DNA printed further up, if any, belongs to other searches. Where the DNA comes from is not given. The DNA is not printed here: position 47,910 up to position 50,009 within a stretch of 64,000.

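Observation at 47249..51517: GmrSD-like type IV restriction gene apparently inserted into, and replacing the core of, a DUF559-RecQ-like helicase gene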

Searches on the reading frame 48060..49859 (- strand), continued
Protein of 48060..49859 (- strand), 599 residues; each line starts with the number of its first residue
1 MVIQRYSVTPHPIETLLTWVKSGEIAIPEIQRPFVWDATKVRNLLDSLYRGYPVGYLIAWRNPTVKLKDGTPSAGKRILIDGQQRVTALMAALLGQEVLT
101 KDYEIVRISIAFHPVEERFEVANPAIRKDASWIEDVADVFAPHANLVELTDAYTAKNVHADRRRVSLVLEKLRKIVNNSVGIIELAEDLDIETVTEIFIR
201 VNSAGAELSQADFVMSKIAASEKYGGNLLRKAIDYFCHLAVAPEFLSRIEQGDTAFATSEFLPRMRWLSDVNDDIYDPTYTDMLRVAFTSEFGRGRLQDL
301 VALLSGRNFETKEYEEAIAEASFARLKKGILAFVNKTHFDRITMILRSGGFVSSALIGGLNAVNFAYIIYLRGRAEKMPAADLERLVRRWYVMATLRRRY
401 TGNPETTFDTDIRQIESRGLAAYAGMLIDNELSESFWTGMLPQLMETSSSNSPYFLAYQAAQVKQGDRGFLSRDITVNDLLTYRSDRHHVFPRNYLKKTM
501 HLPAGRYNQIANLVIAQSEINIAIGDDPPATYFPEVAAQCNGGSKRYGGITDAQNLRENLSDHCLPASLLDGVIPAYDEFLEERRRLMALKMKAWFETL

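Call 67: search_solved_structures(query=A5, max_evalue=10, show_alignments=3)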
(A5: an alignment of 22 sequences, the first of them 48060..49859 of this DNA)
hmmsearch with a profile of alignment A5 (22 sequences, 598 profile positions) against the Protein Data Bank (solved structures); distinct sequences matched with E-value up to 10: 3.
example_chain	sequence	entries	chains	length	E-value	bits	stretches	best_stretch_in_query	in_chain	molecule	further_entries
7p9k_A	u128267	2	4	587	3.5e-11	45.5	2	13-61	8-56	DUF262 domain-containing protein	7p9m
6jiv_D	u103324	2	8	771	0.78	11.3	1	25-97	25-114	SspE protein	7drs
2dbu_A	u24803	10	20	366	1.1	10.7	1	463-559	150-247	Gamma-glutamyltranspeptidase | Gamma-glutamyltranspeptidase large chain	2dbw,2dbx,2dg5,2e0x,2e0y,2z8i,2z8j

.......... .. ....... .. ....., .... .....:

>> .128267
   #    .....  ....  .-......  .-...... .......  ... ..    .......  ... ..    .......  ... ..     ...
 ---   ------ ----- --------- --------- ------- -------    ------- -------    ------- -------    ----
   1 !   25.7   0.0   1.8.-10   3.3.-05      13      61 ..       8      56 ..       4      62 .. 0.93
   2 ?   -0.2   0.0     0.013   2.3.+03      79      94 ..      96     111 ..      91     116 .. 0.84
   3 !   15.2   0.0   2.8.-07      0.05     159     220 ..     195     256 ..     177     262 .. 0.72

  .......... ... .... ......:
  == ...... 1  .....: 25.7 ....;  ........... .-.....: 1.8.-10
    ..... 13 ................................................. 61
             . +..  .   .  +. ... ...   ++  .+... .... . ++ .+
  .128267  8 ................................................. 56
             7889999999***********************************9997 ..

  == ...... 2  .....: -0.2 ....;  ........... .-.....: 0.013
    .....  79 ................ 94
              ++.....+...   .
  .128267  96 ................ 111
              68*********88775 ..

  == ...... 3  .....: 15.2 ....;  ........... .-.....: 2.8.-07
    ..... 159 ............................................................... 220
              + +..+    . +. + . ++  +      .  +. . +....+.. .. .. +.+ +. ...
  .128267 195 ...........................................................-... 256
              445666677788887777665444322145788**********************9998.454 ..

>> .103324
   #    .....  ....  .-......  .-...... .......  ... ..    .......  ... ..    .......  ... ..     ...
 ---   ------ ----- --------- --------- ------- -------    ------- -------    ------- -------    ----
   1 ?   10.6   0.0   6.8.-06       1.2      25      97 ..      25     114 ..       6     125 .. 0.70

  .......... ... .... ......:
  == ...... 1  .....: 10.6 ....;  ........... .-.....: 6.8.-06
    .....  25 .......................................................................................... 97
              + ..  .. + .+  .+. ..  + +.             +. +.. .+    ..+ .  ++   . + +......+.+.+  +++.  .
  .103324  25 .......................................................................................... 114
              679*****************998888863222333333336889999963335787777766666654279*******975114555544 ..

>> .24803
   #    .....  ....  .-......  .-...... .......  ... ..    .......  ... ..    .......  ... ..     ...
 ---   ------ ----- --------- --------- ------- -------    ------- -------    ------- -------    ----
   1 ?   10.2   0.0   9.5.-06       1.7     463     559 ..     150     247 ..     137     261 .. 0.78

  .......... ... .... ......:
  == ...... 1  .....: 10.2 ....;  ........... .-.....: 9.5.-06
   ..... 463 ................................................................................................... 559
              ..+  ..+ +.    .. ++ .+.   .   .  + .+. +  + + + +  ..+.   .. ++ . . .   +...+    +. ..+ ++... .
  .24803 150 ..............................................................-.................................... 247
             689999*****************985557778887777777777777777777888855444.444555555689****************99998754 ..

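Call 76: find_encoding_contigs(protein=P0047, flank=7000, max_places=4)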
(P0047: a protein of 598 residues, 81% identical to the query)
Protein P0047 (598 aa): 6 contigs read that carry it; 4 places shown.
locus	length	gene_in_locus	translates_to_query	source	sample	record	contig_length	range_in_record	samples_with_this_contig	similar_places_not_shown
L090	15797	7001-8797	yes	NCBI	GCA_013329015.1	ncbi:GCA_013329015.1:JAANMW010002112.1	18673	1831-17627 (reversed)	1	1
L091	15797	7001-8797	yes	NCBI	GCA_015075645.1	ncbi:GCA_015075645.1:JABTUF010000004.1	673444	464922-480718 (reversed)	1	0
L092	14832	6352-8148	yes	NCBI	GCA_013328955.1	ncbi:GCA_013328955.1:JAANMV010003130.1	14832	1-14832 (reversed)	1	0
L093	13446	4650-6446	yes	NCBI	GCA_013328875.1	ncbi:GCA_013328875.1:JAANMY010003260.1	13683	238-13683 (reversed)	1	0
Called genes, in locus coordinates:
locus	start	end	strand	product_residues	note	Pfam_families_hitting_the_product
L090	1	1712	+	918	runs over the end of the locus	?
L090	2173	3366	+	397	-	PF13784:Fic_N, PF02661:Fic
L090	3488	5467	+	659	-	PF12161:HsdM_N, PF02384:N6_Mtase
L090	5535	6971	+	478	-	PF13173:AAA_14, PF13635:DUF4143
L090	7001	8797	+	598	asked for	PF03235:GmrSD_N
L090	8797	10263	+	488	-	PF01420:Methylase_S (weak)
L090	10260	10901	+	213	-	PF14487:DarT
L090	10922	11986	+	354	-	PF01661:Macro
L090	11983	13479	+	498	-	PF04326:SLFN_AlbA_2, PF13749:HATPase_c_4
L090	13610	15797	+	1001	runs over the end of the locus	PF04313:HSDR_N, PF00270:DEAD (weak), PF04851:ResIII, PF18766:SWI2_SNF2, PF22679:T1R_D3-like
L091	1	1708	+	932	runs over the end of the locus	PF00690:Cation_ATPase_N, PF00122:E1-E2_ATPase, PF00702:Hydrolase, PF13246:Cation_ATPase, PF12710:HAD (weak), PF08282:Hydrolase_3 (faint), PF00689:Cation_ATPase_C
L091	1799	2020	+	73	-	-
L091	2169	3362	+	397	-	PF13784:Fic_N, PF02661:Fic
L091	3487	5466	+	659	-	PF12161:HsdM_N, PF02384:N6_Mtase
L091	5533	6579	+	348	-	PF13173:AAA_14, PF13635:DUF4143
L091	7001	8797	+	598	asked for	PF03235:GmrSD_N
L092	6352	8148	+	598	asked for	PF03235:GmrSD_N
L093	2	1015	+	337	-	?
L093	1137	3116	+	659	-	PF12161:HsdM_N, PF02384:N6_Mtase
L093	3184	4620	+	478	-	PF13173:AAA_14, PF13635:DUF4143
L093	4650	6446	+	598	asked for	PF03235:GmrSD_N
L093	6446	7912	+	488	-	PF01420:Methylase_S (weak)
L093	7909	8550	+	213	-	PF14487:DarT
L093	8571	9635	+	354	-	PF01661:Macro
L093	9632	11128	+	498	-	PF04326:SLFN_AlbA_2, PF13749:HATPase_c_4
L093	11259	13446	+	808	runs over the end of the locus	?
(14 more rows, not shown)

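Call 77: find_encoding_contigs(protein=P0024, flank=7000, max_places=2)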
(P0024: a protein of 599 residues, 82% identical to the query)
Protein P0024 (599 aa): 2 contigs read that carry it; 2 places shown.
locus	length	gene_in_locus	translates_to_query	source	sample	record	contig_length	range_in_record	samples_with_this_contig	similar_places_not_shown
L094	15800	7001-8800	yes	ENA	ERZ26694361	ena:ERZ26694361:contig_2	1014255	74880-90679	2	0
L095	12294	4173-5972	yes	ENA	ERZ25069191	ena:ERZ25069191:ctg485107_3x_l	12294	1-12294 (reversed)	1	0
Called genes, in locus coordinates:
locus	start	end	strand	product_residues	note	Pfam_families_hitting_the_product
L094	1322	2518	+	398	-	PF00872:Transposase_mut, PF10551:MULE (weak)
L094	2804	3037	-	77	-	-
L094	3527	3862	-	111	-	PF00078:RVT_1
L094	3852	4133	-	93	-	-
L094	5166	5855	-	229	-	-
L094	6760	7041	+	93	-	-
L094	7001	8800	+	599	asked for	PF03235:GmrSD_N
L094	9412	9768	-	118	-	PF02899:Phage_int_SAM_1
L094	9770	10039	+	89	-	-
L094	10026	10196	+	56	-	-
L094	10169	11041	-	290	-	PF02633:Creatininase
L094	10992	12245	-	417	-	PF07690:MFS_1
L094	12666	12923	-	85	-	-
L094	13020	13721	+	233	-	-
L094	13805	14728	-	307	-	PF01261:AP_endonuc_2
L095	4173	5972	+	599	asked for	PF03235:GmrSD_N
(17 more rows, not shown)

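Call 78: predict_structure(alignment_id=A5)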
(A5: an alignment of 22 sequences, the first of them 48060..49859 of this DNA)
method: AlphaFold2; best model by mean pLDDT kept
length: 599 residues; sequences in the alignment: 22
mean_pLDDT: 46.8   pTM: 0.37
mean pLDDT of the five models: 46.8, 44.4, 43.4, 42.8, 41.4
residues with pLDDT >= 90: 0; 70-90: 69; 50-70: 184; < 50: 346
segments of 3 or more residues with pLDDT < 50: 1-143, 170-226, 271-286, 293-295, 348-361, 395-404, 431-525
pLDDT, mean of each block of 10 residues (from residue 1): 31 40 33 27 29 33 39 38 26 24 22 25 26 35 57 65 57 36 22 23 28 35 47 61 64 71 61 42 49 52 58 69 71 60 49 39 58 69 60 47 52 70 67 42 37 40 38 34 30 36 38 33 42 70 69 74 75 77 63 50
secondary structure, 60 per line:
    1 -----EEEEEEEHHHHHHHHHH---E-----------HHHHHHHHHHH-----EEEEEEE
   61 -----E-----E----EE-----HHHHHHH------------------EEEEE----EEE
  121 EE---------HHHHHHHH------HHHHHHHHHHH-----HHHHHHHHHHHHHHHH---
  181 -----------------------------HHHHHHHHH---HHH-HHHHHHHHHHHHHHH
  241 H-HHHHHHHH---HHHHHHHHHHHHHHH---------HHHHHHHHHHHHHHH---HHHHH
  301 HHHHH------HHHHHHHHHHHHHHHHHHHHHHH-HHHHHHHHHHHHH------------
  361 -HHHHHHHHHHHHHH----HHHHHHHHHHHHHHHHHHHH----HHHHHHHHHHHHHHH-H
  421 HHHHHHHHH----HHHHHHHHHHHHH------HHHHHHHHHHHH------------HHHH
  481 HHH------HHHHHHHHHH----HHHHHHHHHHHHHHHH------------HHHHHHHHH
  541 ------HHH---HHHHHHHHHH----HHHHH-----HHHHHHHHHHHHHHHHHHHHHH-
elements in order: E6-12 H13-22 H38-48 E54-60 H84-90 E109-113 E118-122 H132-139 H146-156 H162-177 H210-218 H226-241 H243-250 H254-268 H278-292 H296-305 H312-334 H336-348 H362-375 H380-399 H404-418 H420-429 H434-446 H453-464 H477-483 H490-499 H504-519 H532-540 H553-562 H567-571 H577-598
